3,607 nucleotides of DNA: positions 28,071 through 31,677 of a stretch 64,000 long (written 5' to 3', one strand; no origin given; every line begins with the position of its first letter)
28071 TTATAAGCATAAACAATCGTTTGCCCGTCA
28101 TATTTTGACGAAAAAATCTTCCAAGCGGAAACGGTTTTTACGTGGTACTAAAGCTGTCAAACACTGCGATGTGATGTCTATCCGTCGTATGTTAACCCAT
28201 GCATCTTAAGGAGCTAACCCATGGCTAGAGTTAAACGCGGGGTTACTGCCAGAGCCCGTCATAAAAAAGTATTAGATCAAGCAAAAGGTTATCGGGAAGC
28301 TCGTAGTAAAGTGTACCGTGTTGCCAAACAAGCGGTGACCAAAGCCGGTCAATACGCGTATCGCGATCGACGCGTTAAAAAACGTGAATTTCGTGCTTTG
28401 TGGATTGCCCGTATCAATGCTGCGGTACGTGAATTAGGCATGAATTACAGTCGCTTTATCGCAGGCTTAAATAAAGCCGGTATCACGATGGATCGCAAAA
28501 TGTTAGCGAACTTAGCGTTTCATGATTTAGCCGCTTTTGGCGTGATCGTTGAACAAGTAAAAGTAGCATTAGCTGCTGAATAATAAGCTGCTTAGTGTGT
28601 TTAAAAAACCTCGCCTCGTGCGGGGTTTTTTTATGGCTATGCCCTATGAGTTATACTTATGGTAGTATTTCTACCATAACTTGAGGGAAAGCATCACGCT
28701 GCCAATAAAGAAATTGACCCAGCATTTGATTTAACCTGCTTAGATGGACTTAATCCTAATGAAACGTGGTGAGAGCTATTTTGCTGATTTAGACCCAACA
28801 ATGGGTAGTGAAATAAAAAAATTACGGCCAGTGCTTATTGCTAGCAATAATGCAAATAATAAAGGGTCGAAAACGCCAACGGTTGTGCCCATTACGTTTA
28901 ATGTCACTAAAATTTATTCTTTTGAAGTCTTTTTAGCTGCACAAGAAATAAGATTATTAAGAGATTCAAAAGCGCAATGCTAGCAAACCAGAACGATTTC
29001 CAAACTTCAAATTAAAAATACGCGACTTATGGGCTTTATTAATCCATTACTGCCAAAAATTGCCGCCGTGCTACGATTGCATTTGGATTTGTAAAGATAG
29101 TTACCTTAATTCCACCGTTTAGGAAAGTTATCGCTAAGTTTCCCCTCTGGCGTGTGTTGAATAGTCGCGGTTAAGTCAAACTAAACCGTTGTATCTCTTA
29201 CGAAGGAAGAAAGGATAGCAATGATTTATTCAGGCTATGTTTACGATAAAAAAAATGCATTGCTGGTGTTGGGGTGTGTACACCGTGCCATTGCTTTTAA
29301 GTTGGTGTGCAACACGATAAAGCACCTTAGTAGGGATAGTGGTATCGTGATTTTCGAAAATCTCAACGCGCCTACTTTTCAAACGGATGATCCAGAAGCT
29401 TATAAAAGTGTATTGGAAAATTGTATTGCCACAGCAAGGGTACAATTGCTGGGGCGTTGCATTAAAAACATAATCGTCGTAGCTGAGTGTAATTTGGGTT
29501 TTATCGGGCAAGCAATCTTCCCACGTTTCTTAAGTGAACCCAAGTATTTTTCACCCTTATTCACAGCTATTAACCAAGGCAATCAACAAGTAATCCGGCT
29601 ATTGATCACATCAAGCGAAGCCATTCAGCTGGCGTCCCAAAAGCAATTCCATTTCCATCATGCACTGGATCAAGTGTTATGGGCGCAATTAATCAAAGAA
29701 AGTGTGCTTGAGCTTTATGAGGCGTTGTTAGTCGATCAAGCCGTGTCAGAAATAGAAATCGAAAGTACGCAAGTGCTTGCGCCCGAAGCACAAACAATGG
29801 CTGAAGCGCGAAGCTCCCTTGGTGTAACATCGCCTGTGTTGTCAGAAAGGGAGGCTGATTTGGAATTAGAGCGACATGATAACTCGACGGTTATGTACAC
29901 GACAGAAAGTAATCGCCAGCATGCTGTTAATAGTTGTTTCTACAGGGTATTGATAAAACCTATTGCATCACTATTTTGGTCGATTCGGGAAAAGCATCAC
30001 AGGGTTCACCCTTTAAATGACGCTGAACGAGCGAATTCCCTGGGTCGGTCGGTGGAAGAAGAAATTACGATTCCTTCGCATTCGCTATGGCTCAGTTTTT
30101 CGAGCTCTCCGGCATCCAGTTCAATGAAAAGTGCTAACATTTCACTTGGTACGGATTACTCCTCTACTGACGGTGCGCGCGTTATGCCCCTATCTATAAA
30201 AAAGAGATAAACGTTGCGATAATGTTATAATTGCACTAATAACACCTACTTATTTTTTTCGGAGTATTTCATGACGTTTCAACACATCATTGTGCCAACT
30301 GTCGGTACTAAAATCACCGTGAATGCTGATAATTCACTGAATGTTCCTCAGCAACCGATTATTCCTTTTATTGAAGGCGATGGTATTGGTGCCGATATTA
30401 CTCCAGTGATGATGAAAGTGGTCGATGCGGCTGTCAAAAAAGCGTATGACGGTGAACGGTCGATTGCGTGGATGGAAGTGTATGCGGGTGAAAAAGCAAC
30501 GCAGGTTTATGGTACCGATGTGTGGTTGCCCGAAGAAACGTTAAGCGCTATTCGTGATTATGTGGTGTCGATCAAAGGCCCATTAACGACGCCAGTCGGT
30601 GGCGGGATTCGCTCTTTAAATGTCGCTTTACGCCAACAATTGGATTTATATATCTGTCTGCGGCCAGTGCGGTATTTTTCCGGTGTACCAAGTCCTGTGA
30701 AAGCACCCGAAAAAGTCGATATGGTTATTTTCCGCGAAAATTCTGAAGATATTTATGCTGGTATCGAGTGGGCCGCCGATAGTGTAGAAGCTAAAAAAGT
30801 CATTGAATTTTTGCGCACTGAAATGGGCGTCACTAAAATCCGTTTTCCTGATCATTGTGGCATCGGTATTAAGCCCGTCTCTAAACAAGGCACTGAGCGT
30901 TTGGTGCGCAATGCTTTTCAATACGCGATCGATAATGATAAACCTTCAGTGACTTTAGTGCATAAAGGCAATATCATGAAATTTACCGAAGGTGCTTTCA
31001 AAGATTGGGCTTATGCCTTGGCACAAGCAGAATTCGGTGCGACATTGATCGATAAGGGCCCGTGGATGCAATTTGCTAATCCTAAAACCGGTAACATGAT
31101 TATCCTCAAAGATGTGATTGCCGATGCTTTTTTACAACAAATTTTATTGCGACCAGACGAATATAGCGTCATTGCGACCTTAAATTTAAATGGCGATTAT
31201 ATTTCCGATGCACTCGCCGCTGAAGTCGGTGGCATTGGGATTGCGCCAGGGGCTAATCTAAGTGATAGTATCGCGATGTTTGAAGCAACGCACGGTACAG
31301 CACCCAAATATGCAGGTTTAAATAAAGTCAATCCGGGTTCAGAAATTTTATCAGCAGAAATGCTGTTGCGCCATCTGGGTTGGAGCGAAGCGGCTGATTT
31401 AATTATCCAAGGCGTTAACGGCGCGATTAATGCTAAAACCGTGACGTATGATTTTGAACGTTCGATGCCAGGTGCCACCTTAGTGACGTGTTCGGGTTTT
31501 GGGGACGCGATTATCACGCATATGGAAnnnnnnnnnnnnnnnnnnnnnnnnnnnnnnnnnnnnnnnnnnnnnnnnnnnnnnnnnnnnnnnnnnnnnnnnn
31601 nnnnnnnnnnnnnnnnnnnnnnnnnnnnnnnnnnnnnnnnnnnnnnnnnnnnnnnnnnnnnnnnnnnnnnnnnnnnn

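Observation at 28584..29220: Orphan MazF/PemK toxin gene silenced by a single in-frame TAG, with no antitoxin and an upstream palindromic operator-like site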

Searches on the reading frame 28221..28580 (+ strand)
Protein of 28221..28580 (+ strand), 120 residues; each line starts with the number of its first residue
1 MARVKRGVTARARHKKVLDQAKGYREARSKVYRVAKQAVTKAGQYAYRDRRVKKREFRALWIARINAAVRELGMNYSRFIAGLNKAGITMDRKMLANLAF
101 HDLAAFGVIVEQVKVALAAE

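Call 6: find_encoding_contigs(protein=window:28221-28580:+, flank=6000, max_places=10)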
Protein seq(120 aa) (120 aa): 5 contigs read that carry it; 4 places shown.
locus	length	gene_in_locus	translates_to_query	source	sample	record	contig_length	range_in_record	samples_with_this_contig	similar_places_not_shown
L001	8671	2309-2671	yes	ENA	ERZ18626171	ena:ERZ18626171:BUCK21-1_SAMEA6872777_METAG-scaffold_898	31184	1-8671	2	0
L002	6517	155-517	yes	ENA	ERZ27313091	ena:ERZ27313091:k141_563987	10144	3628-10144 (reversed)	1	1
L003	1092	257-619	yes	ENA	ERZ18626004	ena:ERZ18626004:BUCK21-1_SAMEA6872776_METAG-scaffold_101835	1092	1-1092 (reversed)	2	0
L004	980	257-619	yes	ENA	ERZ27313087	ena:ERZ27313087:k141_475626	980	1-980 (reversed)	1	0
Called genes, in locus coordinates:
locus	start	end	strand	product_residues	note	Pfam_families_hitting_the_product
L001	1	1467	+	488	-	?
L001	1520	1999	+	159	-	PF05198:IF3_N, PF00707:IF3_C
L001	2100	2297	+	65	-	PF01632:Ribosomal_L35p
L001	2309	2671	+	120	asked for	PF00453:Ribosomal_L20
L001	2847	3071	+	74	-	PF02452:PemK_toxin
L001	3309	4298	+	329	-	-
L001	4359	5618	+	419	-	PF00180:Iso_dh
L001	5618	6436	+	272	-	PF08501:Shikimate_dh_N, PF01488:Shikimate_DH (weak), PF18317:SDH_C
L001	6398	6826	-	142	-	-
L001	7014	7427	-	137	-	-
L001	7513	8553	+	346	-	PF04166:PdxA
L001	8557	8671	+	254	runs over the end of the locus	PF00106:adh_short, PF08659:KR, PF13561:adh_short_C2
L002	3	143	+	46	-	?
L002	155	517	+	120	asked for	PF00453:Ribosomal_L20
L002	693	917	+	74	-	PF02452:PemK_toxin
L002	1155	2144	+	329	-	-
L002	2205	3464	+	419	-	PF00180:Iso_dh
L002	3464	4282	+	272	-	PF08501:Shikimate_dh_N, PF01488:Shikimate_DH (weak), PF18317:SDH_C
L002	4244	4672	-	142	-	-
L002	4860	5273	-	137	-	-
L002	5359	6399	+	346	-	PF04166:PdxA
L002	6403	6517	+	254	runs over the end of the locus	PF00106:adh_short, PF08659:KR, PF13561:adh_short_C2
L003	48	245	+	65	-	PF01632:Ribosomal_L35p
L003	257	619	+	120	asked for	PF00453:Ribosomal_L20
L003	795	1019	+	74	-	PF02452:PemK_toxin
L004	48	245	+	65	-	PF01632:Ribosomal_L35p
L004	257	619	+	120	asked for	PF00453:Ribosomal_L20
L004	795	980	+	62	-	?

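Call 18: find_related_loci(query=window:28221-28580:+, collection=genome_contigs, flank=5000)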
Query seq(120 aa) (120 aa) in genome_contigs; peptide patterns used: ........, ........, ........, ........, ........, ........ (x = any residue, [..] = any of these).
600 stretches matched a pattern (row limit reached: there are more); 595 encode a relative of the query (tblastn E <= 1e-3); the best 80 are kept; 80 distinct loci.
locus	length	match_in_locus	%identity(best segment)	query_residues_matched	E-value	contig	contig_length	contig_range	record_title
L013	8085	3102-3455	75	1-118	1e-53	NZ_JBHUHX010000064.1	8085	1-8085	Thiorhodococcus fuscus strain KCTC 5701 platanus_K_17_124_65, whole genome shotgun sequence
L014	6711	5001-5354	74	1-118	5e-53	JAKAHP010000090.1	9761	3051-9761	MAG: Proteobacteria bacterium isolate WY3.bin117 NODE_13118_length_9761_cov_1.772576, whole genome shotgun sequence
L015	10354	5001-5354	76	1-118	4e-53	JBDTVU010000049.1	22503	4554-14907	MAG: Betaproteobacteria bacterium isolate cluster3_bin.75 NODE_7748_length_22503_cov_30.518443, whole genome shotgun seq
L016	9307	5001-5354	76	1-118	7e-53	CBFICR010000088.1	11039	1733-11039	MAG: Pseudohongiellaceae bacterium isolate Co_bin_675_permissive genome assembly, contig: Co_bin_675_permissive_c88, who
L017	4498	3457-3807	76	1-117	5e-53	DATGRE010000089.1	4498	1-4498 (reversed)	MAG TPA_asm: Zeimonas sp. isolate SMAG_U10443 k141_2760776, whole genome shotgun sequence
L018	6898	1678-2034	74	1-119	1e-52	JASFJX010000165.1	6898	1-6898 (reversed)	MAG: Candidatus Thiodiazotropha sp. isolate D0608U12metaG_Bin_25 D0608U12metaG_FD_scaffold_2156_c1, whole genome shotgun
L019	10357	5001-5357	73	1-119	3e-52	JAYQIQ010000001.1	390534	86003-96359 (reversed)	MAG: Candidatus Eutrophomonas brisbanensis isolate SD4487_NP_metabat_bins_2.tsv.720 contig_15355_pilon, whole genome sho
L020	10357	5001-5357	76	1-119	2e-52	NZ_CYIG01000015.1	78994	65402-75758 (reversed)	Paenacidovorax caeni strain R-24608 isolate Acidovorax caeni sp. nov. strain R-24608, whole genome shotgun sequence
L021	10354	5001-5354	73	1-118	9e-52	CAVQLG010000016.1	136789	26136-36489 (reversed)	MAG: uncultured beta proteobacterium isolate MFD00032.bin.1.138 genome assembly, contig: contig_30640, whole genome shot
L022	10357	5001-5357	75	1-119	5e-52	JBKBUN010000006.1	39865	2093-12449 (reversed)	MAG: Burkholderiaceae bacterium isolate 21I_061.bin.4 NODE_6_length_39865_cov_5.419172, whole genome shotgun sequence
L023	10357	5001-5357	71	1-119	2e-51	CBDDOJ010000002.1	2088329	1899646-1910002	MAG: Arenicellales bacterium isolate a9d0d3a5-81af-420e-bf60-509b1b1d7e24 genome assembly, contig: contig_2, whole genom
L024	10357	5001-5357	73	1-119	2e-51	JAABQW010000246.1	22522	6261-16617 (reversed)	MAG: Betaproteobacteria bacterium isolate S06.Bin119 Scaffold_34, whole genome shotgun sequence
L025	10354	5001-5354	74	1-118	2e-51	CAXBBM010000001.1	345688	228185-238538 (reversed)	MAG TPA_asm: uncultured Polycyclovorans sp. isolate ERR2762111_concoct_9 genome assembly, contig: ERZ3422204.57, whole g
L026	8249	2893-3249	71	1-119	2e-51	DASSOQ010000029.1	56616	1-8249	MAG TPA_asm: Rhodanobacteraceae bacterium isolate SMAG_U1256 k141_889336, whole genome shotgun sequence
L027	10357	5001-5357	74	1-119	2e-51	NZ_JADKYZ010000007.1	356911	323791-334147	Diaphorobacter caeni strain NR2-3-3-1 contig7, whole genome shotgun sequence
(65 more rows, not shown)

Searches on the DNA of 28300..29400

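Call 28: search_rna_families(source=window, start=28300, end=29400, threshold=evalue, max_evalue=1)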
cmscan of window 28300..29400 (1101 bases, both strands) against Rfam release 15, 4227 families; matches with E-value up to 1: 5.
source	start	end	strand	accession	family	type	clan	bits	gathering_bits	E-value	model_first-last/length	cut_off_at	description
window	28558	28633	+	RF00512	Leu_leader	Cis-reg; leader;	-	25.8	50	0.0073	1-148/148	no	Leucine operon leader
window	28522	28634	+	RF00106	RNAI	Gene; antisense;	-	22.8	47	0.11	1-102/102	no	RNAI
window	28526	28631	+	RF01400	istR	Gene; antitoxin;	-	21.1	45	0.12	1-130/130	no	istR Hfq binding RNA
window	28506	28634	+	RF00022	GcvB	Gene;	-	19.7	42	0.083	1-204/204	no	GcvB RNA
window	28891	28941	-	RF02909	rli117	Gene; sRNA;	-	14.4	87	0.72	1-272/272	no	Listeria sRNA rli117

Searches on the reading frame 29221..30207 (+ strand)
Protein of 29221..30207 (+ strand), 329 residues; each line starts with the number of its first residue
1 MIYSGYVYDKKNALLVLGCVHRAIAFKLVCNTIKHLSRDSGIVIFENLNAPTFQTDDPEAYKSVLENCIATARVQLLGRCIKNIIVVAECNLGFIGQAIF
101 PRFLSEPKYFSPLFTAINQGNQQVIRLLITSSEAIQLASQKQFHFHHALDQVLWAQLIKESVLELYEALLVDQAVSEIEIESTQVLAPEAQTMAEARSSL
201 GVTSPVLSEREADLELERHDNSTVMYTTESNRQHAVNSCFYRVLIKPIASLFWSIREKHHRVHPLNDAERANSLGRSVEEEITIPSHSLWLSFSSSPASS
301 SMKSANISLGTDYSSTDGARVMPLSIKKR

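Call 4: search_protein_families(library=pfam, proteins=[window:29221-30207:+], max_evalue=1)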
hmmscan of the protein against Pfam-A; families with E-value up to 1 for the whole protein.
seq(329 aa): 2 families
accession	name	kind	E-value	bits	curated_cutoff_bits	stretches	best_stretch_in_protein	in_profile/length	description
PF18290.7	Nudix_hydro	-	0.017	15.6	26.5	1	125-152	46-73/80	Nudix hydrolase domain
PF24521.3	Ank_KRIT1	-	0.055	13.6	80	1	106-133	82-109/149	KRIT1 ankyrin-repeats domain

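Call 60: search_protein_families(library=padloc, proteins=[window:29221-30207:+], max_evalue=0.1)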
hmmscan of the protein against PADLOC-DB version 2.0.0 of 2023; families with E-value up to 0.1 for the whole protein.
window:29221-30207:+ (329 aa): 0 families

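Call 61: search_protein_families(library=phrogs, proteins=[window:29221-30207:+], max_evalue=0.1)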
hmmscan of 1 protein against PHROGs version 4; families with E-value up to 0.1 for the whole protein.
window:29221-30207:+ (329 aa): 0 families

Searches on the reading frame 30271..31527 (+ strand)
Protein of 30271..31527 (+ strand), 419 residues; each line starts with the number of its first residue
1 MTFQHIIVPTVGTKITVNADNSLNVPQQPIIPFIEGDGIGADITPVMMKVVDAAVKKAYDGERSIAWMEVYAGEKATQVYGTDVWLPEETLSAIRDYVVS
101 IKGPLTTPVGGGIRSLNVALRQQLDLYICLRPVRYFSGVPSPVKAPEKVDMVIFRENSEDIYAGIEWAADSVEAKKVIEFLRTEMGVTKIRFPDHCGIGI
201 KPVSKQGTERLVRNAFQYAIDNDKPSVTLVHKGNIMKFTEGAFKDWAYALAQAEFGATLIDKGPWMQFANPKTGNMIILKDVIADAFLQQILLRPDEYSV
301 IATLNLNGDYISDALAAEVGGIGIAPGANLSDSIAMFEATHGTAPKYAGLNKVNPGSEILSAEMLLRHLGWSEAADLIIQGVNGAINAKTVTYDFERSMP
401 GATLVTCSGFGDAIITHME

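Call 53: find_homologous_proteins(query=window:30271-31527:+, max_evalue=1e-100)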
Query window:30271-31527:+ (419 aa): 8000 proteins with E <= 1e-100 among 8000 candidates; the best 120 are listed.
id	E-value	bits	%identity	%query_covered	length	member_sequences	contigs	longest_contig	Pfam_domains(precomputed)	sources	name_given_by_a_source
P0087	8.7e-256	867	91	100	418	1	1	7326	PF00180.26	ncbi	-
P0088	2.5e-252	855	89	100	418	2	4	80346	PF00180.26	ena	-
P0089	5.3e-248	841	88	100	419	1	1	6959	PF00180.26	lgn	-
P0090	1.2e-245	833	87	100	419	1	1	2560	PF00180.26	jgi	jgi:isocitrate dehydrogenase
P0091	1.8e-241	819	86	100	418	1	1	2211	PF00180.26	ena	-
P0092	4.0e-241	818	86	100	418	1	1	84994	PF00180.26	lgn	-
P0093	1.4e-239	813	86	100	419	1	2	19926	PF00180.26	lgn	-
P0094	7.7e-239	811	85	100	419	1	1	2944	PF00180.26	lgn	-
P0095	7.2e-238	808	85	100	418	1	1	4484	PF00180.26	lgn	-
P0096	3.5e-235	799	84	100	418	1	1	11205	PF00180.26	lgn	-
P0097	1.3e-231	787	82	100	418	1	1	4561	PF00180.26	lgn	-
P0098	2.0e-230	783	82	100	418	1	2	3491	PF00180.26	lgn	-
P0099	8.8e-230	781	81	100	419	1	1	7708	PF00180.26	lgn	-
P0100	2.6e-228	776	81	100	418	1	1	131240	PF00180.26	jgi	jgi:isocitrate dehydrogenase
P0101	4.1e-228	775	81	100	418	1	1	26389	PF00180.26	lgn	-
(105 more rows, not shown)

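Call 54: find_encoding_contigs(protein=P0088, flank=6000, max_places=2)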
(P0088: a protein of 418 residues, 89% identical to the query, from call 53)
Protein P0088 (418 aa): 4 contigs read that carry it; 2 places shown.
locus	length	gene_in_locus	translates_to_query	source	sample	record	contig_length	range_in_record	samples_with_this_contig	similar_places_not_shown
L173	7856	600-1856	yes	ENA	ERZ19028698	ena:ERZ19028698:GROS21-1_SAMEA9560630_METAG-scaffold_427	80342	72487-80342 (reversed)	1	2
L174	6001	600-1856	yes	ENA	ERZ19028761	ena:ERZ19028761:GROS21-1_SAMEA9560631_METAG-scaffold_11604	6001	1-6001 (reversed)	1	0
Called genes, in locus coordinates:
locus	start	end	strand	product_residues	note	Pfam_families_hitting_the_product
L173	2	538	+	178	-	?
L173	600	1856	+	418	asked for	PF00180:Iso_dh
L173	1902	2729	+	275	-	PF08501:Shikimate_dh_N, PF18317:SDH_C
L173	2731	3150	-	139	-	-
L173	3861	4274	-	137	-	-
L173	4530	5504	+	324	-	PF04166:PdxA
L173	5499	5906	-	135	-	PF00583:Acetyltransf_1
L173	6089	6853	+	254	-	PF00106:adh_short, PF08659:KR, PF13561:adh_short_C2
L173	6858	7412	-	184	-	PF01812:5-FTHF_cyc-lig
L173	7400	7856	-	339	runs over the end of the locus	PF01075:Glyco_transf_9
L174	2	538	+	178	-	?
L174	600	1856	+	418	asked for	PF00180:Iso_dh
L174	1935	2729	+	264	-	PF08501:Shikimate_dh_N, PF18317:SDH_C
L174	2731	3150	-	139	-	-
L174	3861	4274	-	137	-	-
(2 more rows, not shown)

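Call 55: find_encoding_contigs(protein=P0087, flank=6000, max_places=2)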
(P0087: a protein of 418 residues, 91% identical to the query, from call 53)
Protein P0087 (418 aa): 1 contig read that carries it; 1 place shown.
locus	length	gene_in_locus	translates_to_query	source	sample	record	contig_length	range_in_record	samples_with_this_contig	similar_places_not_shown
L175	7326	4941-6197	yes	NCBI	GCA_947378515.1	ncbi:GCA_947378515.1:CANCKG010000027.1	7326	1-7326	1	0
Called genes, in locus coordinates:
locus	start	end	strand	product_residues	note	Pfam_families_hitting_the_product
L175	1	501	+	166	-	?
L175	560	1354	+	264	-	PF13512:TPR_18, PF13525:YfiO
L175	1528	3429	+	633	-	PF02824:TGS, PF07973:tRNA_SAD, PF00587:tRNA-synt_2b, PF03129:HGTP_anticodon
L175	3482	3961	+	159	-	PF05198:IF3_N, PF00707:IF3_C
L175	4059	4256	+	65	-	PF01632:Ribosomal_L35p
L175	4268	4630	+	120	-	PF00453:Ribosomal_L20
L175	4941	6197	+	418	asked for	PF00180:Iso_dh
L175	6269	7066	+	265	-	PF08501:Shikimate_dh_N, PF01488:Shikimate_DH (weak), PF18317:SDH_C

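Call 56: find_encoding_contigs(protein=P0092, flank=6000, max_places=2)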
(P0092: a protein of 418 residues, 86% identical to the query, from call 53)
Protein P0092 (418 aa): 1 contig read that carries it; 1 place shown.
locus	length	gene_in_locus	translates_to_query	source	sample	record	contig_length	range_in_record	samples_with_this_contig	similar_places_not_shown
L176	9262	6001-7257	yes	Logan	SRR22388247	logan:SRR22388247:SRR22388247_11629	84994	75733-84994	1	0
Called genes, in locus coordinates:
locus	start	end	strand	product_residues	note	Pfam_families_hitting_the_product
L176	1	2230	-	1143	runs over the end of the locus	-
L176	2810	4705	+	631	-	PF02824:TGS, PF07973:tRNA_SAD, PF00587:tRNA-synt_2b, PF03129:HGTP_anticodon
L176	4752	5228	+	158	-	PF05198:IF3_N, PF00707:IF3_C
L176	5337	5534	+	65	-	PF01632:Ribosomal_L35p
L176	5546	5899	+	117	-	PF00453:Ribosomal_L20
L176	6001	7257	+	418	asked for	PF00180:Iso_dh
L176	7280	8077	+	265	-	PF08501:Shikimate_dh_N, PF01488:Shikimate_DH (weak), PF18317:SDH_C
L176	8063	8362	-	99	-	-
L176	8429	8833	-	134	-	-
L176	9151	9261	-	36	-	?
